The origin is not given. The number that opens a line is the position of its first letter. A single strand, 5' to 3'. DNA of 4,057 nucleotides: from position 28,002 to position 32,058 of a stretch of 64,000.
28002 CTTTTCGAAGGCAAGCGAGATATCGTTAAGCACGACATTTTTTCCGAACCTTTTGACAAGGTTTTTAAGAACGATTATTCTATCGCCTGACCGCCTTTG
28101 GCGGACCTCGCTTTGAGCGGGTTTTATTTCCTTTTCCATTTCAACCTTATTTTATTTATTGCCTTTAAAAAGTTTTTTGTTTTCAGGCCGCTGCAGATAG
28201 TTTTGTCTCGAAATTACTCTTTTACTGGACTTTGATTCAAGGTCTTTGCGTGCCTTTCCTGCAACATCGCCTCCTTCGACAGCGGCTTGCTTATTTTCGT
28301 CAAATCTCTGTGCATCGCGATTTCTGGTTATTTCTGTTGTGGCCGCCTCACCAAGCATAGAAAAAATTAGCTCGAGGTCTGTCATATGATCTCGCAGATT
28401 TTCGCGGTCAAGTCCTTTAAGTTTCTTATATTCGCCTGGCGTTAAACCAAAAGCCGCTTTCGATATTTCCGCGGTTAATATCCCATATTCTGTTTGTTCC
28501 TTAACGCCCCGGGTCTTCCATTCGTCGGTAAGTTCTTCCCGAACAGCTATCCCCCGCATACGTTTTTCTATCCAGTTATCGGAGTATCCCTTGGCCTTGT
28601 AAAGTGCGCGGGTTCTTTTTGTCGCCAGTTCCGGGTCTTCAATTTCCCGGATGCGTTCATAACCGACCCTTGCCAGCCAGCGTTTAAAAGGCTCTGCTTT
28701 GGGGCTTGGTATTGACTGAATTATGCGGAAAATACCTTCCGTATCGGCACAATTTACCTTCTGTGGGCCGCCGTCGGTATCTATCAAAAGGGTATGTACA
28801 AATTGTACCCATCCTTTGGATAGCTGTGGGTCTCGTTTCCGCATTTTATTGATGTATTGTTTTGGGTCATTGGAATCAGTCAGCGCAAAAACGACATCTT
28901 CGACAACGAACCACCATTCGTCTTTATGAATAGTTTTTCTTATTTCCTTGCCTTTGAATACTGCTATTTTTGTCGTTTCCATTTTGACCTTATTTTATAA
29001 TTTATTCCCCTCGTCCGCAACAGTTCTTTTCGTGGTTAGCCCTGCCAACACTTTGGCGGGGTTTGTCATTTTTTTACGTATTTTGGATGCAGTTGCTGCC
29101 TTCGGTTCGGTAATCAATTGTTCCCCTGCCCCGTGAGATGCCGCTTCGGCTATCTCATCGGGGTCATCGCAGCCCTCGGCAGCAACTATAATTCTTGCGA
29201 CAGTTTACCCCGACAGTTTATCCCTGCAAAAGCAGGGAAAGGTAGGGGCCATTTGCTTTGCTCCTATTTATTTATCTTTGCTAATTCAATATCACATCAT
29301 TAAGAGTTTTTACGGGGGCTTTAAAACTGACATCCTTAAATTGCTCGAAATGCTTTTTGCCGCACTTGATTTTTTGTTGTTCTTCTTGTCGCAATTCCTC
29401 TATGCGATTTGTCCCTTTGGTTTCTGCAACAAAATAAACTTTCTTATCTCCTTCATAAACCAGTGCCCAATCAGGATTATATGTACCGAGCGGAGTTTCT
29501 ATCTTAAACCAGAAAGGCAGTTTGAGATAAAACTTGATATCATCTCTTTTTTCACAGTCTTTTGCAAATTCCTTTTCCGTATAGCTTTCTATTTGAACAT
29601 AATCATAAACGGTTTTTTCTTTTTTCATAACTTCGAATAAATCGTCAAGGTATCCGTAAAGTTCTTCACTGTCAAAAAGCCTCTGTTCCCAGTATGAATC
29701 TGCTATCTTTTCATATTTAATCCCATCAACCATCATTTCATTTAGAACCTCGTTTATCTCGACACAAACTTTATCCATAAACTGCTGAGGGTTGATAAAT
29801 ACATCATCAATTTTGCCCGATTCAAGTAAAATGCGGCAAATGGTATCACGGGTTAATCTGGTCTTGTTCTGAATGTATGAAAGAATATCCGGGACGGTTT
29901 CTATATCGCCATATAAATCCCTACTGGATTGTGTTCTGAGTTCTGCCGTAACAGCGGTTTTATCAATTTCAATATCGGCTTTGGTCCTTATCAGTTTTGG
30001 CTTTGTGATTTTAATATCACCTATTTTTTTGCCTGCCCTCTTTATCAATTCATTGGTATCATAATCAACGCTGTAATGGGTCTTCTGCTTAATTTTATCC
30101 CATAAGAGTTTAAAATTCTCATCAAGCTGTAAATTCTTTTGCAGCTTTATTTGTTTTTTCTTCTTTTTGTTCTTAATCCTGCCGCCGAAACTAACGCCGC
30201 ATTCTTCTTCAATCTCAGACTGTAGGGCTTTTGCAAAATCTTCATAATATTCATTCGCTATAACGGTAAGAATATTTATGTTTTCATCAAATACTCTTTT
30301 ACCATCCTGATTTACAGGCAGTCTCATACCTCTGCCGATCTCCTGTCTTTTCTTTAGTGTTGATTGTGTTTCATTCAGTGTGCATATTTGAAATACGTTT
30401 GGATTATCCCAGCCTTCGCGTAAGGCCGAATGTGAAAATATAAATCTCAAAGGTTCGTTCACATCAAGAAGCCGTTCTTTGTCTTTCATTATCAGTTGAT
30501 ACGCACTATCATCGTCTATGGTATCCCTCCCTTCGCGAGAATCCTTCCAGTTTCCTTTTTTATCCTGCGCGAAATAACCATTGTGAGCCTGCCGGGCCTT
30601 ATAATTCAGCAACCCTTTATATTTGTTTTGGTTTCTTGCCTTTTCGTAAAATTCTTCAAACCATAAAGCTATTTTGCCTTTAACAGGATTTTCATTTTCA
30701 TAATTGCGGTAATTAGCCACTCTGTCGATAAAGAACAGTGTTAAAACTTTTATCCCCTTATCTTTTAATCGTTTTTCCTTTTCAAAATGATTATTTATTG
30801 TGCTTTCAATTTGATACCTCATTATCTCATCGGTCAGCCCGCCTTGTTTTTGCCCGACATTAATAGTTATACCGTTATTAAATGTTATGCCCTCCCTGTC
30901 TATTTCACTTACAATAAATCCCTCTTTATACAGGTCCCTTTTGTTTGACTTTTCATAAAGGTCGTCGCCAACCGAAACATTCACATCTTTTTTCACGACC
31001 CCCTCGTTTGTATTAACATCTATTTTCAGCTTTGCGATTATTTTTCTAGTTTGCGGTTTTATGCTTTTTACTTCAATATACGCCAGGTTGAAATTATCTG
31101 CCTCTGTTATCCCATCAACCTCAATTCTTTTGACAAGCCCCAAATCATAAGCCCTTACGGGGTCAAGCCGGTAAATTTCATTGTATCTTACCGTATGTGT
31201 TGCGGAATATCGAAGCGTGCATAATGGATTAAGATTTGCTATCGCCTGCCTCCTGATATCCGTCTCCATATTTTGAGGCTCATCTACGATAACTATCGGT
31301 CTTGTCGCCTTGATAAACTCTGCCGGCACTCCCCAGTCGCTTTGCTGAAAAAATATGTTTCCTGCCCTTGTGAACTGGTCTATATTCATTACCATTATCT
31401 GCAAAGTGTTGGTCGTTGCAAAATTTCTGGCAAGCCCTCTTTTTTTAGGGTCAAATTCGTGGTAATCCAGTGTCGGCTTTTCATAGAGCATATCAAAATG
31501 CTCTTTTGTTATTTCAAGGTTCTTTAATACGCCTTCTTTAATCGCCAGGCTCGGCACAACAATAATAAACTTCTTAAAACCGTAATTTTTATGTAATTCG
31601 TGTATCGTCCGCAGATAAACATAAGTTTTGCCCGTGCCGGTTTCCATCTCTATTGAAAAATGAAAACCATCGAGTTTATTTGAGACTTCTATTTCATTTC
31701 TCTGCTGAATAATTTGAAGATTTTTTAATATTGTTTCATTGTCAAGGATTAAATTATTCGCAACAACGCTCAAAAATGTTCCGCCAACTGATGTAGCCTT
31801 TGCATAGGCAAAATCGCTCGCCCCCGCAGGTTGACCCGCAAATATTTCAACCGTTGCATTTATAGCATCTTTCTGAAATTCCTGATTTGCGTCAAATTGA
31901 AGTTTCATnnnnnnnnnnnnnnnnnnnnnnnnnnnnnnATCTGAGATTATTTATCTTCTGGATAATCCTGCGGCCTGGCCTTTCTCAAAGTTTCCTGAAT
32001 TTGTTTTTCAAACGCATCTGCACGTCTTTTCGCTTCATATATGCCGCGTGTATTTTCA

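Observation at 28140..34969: A 6.8-kb nested accessory island splits an mlaE-mlaF ABC transporter pair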

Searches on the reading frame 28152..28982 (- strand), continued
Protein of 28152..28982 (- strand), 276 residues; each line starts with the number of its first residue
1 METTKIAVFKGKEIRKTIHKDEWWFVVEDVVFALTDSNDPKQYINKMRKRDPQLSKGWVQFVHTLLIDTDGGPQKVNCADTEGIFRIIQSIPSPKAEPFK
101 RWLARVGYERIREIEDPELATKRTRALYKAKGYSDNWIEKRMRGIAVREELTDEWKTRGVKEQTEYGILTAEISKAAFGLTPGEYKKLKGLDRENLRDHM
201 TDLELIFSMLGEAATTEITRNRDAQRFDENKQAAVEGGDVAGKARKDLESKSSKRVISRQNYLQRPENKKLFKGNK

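Call 92: get_annotated_region(hit=H6, flank=6000)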
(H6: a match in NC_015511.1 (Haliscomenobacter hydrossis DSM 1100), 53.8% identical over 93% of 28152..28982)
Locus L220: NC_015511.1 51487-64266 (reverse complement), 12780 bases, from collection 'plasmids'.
description: Haliscomenobacter hydrossis DSM 1100 plasmid pHALHY01, complete sequence
organism: Haliscomenobacter hydrossis DSM 1100 (NCBI taxid 760192)
taxonomy: Bacteria; Bacteroidota; Saprospiria; Saprospirales; Haliscomenobacteraceae; Haliscomenobacter; Haliscomenobacter hydrossis; Haliscomenobacter hydrossis DSM 1100
host: -; source: activated sludge; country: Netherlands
typing (MOB-suite, as given by PLSDB): non-mobilizable; replicon rep_cluster_246
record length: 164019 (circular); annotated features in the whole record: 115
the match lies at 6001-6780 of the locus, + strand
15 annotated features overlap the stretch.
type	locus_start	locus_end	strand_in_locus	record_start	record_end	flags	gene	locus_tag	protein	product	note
CDS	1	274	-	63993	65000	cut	-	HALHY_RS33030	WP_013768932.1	virulence RhuM family protein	-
CDS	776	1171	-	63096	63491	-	-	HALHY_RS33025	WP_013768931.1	SLOG family protein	-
CDS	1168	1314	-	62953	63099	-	-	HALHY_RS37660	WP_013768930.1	hypothetical protein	-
CDS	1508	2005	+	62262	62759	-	-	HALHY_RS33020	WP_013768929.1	hypothetical protein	-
CDS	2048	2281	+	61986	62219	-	-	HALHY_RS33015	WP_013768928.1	hypothetical protein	-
CDS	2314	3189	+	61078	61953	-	-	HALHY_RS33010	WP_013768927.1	zincin-like metallopeptidase domain-containing protein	-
CDS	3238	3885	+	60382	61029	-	-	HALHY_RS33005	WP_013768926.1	hypothetical protein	-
CDS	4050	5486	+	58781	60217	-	-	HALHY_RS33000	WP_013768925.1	DUF4942 domain-containing protein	-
CDS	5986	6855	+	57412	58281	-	-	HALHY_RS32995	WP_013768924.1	Bro-N domain-containing protein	-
CDS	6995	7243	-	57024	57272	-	-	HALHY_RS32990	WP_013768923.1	hypothetical protein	-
CDS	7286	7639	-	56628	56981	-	-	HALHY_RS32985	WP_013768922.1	hypothetical protein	-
CDS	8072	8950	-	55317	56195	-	-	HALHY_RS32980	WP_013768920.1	sterol desaturase family protein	GO:0008610 - lipid biosynthetic process [Evidence IEA]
CDS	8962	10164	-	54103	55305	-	-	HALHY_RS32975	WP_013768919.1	MFS transporter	GO:0055085 - transmembrane transport [Evidence IEA]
CDS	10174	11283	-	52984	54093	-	-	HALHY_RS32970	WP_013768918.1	MBL fold metallo-hydrolase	-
CDS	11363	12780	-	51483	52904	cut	-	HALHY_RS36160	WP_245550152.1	DUF2147 domain-containing protein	-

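Call 93: get_annotated_region(hit=H9, flank=6000)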
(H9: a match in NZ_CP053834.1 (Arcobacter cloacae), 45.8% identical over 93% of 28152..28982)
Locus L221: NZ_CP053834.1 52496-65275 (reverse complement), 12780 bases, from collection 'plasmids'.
description: Arcobacter cloacae strain LMG 26153 plasmid pACLO, complete sequence
organism: Arcobacter cloacae (NCBI taxid 1054034)
taxonomy: Bacteria; Campylobacterota; Epsilonproteobacteria; Campylobacterales; Arcobacteraceae; Arcobacter; Arcobacter cloacae
host: -; source: cell culture,Sewage; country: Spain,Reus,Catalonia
typing (MOB-suite, as given by PLSDB): non-mobilizable
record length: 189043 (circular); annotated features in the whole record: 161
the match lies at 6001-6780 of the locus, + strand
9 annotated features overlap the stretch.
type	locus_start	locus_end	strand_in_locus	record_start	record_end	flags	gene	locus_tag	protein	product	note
CDS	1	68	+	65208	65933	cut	-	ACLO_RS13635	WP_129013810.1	hypothetical protein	-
CDS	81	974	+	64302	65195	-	-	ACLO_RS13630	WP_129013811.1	type I CRISPR-associated protein Cas7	GO:0043571 - maintenance of CRISPR repeat elements [Evidence IEA]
CDS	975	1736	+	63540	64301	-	cas5b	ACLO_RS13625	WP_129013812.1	type I-B CRISPR-associated protein Cas5b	GO:0043571 - maintenance of CRISPR repeat elements [Evidence IEA]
CDS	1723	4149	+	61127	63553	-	cas3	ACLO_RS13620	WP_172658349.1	CRISPR-associated helicase Cas3'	GO:0043571 - maintenance of CRISPR repeat elements [Evidence IEA]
CDS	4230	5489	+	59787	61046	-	-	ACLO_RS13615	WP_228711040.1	ATP-binding protein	-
CDS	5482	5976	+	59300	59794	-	cas4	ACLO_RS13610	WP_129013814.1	CRISPR-associated protein Cas4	GO:0043571 - maintenance of CRISPR repeat elements [Evidence IEA]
CDS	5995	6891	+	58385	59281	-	-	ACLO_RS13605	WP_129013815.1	Bro-N domain-containing protein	-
CDS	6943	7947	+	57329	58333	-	cas1b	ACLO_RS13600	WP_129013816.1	type I-B CRISPR-associated endonuclease Cas1b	GO:0043571 - maintenance of CRISPR repeat elements [Evidence IEA]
CDS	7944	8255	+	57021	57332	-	cas2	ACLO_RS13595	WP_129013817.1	CRISPR-associated endonuclease Cas2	GO:0043571 - maintenance of CRISPR repeat elements [Evidence IEA]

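Call 102: predict_structure(alignment_id=A2)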
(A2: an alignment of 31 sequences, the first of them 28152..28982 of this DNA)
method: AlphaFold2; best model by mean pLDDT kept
length: 276 residues; sequences in the alignment: 31
mean_pLDDT: 80.5   pTM: 0.57
mean pLDDT of the five models: 80.5, 75.4, 73.0, 58.1, 52.5
residues with pLDDT >= 90: 82; 70-90: 142; 50-70: 30; < 50: 22
segments of 3 or more residues with pLDDT < 50: 1-6, 262-276
pLDDT, mean of each block of 10 residues (from residue 1): 44 79 86 85 87 82 86 88 84 79 61 62 74 76 86 91 90 95 86 74 90 97 94 98 97 83 46 39
secondary structure, 60 per line:
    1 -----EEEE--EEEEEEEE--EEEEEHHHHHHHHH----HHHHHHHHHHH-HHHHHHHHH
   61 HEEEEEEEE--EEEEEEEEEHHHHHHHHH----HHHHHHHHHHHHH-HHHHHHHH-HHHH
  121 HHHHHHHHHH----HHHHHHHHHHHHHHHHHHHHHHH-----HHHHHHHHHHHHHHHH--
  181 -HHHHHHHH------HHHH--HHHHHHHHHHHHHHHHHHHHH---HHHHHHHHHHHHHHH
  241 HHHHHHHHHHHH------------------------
elements in order: E6-9 E12-19 E22-26 H27-35 H40-50 H52-61 E62-69 E72-80 H81-89 H94-106 H108-115 H117-130 H135-157 H163-178 H182-189 H196-199 H202-222 H226-252

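Call 104: fold_search(model_id=the predicted structure, library=pdb)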
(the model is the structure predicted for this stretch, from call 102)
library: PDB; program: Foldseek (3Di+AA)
matches with E <= 10: 328; with E <= 0.001: 6
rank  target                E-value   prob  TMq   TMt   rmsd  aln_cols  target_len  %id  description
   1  8u0g_A                8.5e-08  1.00  0.35  0.42  14.0       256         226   12  Full-length dimer of DNA-Damage Response Protein C from Deinococcus radiodurans - Crystal form xMJ7124 (released 2023-09-06)
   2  7qvb_B                3.1e-07  1.00  0.36  0.42  14.8       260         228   11  Crystal structure of the DNA-binding protein DdrC from Deinococcus radiodurans (released 2022-06-22)
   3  8u0g_B                1.1e-06  1.00  0.39  0.49  13.9       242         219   12  Full-length dimer of DNA-Damage Response Protein C from Deinococcus radiodurans - Crystal form xMJ7124 (released 2023-09-06)
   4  7udi_B                1.7e-06  1.00  0.40  0.49  13.0       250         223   12  Full-length dimer of DNA-Damage Response Protein C from Deinococcus radiodurans (released 2023-02-22)
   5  7qvb_A                4.3e-05  1.00  0.33  0.41  13.7       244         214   13  Crystal structure of the DNA-binding protein DdrC from Deinococcus radiodurans (released 2022-06-22)
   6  7udi_A                4.8e-05  1.00  0.27  0.35  13.5       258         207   11  Full-length dimer of DNA-Damage Response Protein C from Deinococcus radiodurans (released 2023-02-22)
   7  3eq5_I                3.3e-01  0.89  0.22  0.53   4.3       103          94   12  Crystal structure of fragment 137 to 238 of the human Ski-like protein (released 2009-01-27)
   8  3eq5_A                3.9e-01  0.72  0.20  0.45   9.9       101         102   15  Crystal structure of fragment 137 to 238 of the human Ski-like protein (released 2009-01-27)
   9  3eq5_F                3.9e-01  0.63  0.20  0.47  10.1       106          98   14  Crystal structure of fragment 137 to 238 of the human Ski-like protein (released 2009-01-27)
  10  8xvl_R                4.6e-01  0.08  0.14  0.11  22.8       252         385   11  Cryo-EM structure of ETAR bound with Zibotentan (released 2024-08-28)
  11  3eq5_J                6.3e-01  0.77  0.23  0.53   4.2       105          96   12  Crystal structure of fragment 137 to 238 of the human Ski-like protein (released 2009-01-27)
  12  3eq5_D                8.3e-01  0.69  0.23  0.54   3.7       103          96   12  Crystal structure of fragment 137 to 238 of the human Ski-like protein (released 2009-01-27)
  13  3eq5_G                9.7e-01  0.66  0.23  0.55   3.6       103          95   11  Crystal structure of fragment 137 to 238 of the human Ski-like protein (released 2009-01-27)
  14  7yn2_B                9.7e-01  0.04  0.13  0.11  27.3       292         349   13  Crystal structure of CcbD with methylthiolincosamide (released 2023-08-02)
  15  1omh_A                9.7e-01  0.03  0.12  0.12  20.1       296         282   10  Conjugative Relaxase TrwC in complex with OriT Dna. Metal-free structure. (released 2003-11-25)
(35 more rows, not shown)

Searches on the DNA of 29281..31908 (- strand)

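Call 110: search_with_rna_model(model_id=R1, sources=[L207, L208, L209, L210, L211, L212, L213, L214, L215, L216, L217, L218, L219, L220, L221], max_evalue=0.01)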
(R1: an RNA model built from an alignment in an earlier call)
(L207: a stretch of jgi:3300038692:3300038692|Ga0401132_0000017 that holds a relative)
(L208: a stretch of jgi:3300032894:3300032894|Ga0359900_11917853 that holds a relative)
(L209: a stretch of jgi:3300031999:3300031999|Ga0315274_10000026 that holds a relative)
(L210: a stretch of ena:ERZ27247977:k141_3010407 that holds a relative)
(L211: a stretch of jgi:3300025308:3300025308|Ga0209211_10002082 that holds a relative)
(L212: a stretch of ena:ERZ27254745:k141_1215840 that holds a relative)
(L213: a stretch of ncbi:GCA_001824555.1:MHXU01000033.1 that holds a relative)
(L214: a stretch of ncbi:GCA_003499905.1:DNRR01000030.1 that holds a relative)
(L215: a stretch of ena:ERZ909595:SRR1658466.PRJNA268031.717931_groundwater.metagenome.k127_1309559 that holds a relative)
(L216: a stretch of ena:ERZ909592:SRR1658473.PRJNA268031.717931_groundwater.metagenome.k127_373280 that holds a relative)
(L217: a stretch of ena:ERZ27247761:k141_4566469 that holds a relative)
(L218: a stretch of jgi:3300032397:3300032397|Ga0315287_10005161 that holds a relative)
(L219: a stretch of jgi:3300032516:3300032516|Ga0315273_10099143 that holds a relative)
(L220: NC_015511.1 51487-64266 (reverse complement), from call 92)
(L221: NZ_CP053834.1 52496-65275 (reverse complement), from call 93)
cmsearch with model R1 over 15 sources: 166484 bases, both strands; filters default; matches with E-value up to 0.01: 0.
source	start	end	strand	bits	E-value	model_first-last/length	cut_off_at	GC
